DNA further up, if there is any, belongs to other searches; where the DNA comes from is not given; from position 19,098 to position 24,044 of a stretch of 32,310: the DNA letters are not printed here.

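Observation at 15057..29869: Lean, non-canonical exosortase/PEP-CTERM sorting-and-export operon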

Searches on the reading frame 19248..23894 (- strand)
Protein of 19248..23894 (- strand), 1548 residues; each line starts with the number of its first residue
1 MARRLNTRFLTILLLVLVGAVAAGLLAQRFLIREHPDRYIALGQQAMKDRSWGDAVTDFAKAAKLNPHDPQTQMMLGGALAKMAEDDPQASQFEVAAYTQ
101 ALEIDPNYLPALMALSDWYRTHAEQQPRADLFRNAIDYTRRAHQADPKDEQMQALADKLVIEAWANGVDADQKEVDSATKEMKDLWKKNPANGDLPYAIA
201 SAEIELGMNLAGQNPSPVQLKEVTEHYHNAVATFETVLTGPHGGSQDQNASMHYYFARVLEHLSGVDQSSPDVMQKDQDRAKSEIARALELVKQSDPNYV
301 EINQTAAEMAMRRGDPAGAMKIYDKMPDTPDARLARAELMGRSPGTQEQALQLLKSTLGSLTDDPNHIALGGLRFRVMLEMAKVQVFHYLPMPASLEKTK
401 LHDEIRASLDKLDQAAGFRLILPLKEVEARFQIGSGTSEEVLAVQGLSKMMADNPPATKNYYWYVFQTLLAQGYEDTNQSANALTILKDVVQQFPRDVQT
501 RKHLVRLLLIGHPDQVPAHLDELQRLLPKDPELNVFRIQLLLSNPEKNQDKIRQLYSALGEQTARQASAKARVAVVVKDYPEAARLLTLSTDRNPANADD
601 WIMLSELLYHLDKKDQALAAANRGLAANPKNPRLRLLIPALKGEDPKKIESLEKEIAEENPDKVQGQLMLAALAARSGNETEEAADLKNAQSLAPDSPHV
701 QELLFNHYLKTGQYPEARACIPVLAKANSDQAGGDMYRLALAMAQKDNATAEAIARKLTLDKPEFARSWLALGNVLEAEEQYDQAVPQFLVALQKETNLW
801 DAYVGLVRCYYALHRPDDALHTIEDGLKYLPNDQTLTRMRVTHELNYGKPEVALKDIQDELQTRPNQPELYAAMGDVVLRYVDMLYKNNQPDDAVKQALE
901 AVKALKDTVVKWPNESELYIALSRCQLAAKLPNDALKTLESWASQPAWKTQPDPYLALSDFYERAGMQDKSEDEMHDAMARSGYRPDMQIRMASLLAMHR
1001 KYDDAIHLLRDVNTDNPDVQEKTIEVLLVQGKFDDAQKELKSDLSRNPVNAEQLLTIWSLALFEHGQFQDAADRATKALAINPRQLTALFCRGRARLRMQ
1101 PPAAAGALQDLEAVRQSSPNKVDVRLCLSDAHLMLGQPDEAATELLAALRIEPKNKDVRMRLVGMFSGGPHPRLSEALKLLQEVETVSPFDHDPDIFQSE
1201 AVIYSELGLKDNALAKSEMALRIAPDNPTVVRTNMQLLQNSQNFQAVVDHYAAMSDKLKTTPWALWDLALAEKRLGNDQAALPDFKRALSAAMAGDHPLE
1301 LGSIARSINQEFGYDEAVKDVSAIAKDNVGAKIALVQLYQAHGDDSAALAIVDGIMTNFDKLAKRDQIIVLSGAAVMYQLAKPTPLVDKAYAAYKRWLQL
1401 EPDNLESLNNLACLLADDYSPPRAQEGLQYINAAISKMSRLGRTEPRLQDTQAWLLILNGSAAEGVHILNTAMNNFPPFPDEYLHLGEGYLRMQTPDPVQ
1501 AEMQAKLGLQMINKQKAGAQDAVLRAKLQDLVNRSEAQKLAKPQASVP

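Call 3: search_protein_families(library=ncbifam, proteins=[window:19248-23894:-], max_evalue=0.001)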
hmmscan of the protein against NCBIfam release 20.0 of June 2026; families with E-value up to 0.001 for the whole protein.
window:19248-23894:- (1548 aa): 11 families
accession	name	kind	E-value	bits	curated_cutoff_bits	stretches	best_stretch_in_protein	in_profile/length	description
TIGR02917.1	PEP_TPR_lipo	equivalog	1.2e-57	195.5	312.2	5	1030-1350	308-622/899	XrtA/PEP-CTERM system TPR-repeat protein PrsT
NF040959.1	MamA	equivalog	5.2e-35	120.7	200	4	1028-1158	48-175/204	magnetosome protein MamA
TIGR02521.1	type_IV_pilW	equivalog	2.6e-13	50.1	154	0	1105-1281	48-222/234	type IV pilus biogenesis/stability protein PilW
TIGR02552.1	LcrH_SycD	equivalog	2.2e-11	43.6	104.8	1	736-834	21-120/136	SycD/LcrH family type III secretion system chaperone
NF008757.0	PRK11788.1-5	equivalog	9.3e-10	38.2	363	1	744-870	192-318/388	lipopolysaccharide assembly protein LapB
NF033920.0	C39_PA2778_fam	equivalog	1.2e-08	34.7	150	0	746-829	170-253/255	PA2778 family cysteine peptidase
NF033762.1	social_mot_Tgl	equivalog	1.8e-08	34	225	0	34-117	29-108/252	social motility TPR repeat lipoprotein Tgl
TIGR03939.1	PGA_TPR_OMP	equivalog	7.5e-08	31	366.65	0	1147-1248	111-207/800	poly-beta-1,6 N-acetyl-D-glucosamine export porin PgaA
NF052415.1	T3SS_chap_SctY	equivalog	1.3e-07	32.1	70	0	1083-1150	3-68/106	type III secretion apparatus assembly chaperone SctY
NF008756.0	PRK11788.1-4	equivalog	1.7e-05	24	474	0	744-819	191-268/389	lipopolysaccharide assembly protein LapB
TIGR00540.1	TPR_hemY_coli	hypoth_equivalog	0.0002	20.3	142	0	654-728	141-216/385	heme biosynthesis-associated TPR protein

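Call 4: search_protein_families(library=pfam, proteins=[window:19248-23894:-], max_evalue=0.001)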
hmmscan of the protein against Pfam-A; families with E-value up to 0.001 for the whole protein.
window:19248-23894:- (1548 aa): 18 families
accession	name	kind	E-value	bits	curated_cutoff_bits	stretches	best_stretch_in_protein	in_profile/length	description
PF14559.12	TPR_19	-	7.5e-50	167.6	25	3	778-834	3-59/68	Tetratricopeptide repeat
PF13428.12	TPR_14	-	1.4e-37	124.7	23.5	1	1123-1163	2-42/44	Tetratricopeptide repeat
PF07719.23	TPR_2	-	6.6e-28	94.9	27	0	1127-1155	6-34/34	Tetratricopeptide repeat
PF13432.12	TPR_16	-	1.8e-26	92.7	32.7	1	569-632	2-65/65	Tetratricopeptide repeat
PF13431.12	TPR_17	-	4.3e-16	58.2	24.4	0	1393-1425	1-33/34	Tetratricopeptide repeat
PF13414.12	TPR_11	-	9.5e-12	44.9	26.8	0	1061-1099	3-41/42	TPR repeat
PF12895.13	ANAPC3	-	1.6e-11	44.7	27.2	0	745-824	2-80/82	Anaphase-promoting complex, cyclosome, subunit 3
PF00515.34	TPR_1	-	2.9e-11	43.1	27.8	0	766-787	1-22/34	Tetratricopeptide repeat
PF25058.1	ARM_TT21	-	5.1e-11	43.2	27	0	955-1020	60-128/155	Tetratricopeptide repeat protein 21 ARM repeat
PF23914.1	TPR_CcmH_CycH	-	2e-10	41.1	42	1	593-690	45-147/158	Cytochrome c-type biogenesis protein H TPR domain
PF13181.12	TPR_8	-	9.7e-08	32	25.7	0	766-789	1-24/34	Tetratricopeptide repeat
PF13371.12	TPR_9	-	5e-06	26.9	35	0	1067-1126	10-67/73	Tetratricopeptide repeat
PF13424.12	TPR_12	-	7.1e-06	26.6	30.1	0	771-828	15-73/77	Tetratricopeptide repeat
PF13429.12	TPR_15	-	0.0001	22.3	26.2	1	1178-1296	130-247/280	Tetratricopeptide repeat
PF09295.16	ChAPs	-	0.00013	21.5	20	0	994-1086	177-268/395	ChAPs (Chs5p-Arf1p-binding proteins)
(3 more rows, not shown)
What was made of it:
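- Checked: 19248-23894: 1548-aa TPR protein (call 4).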
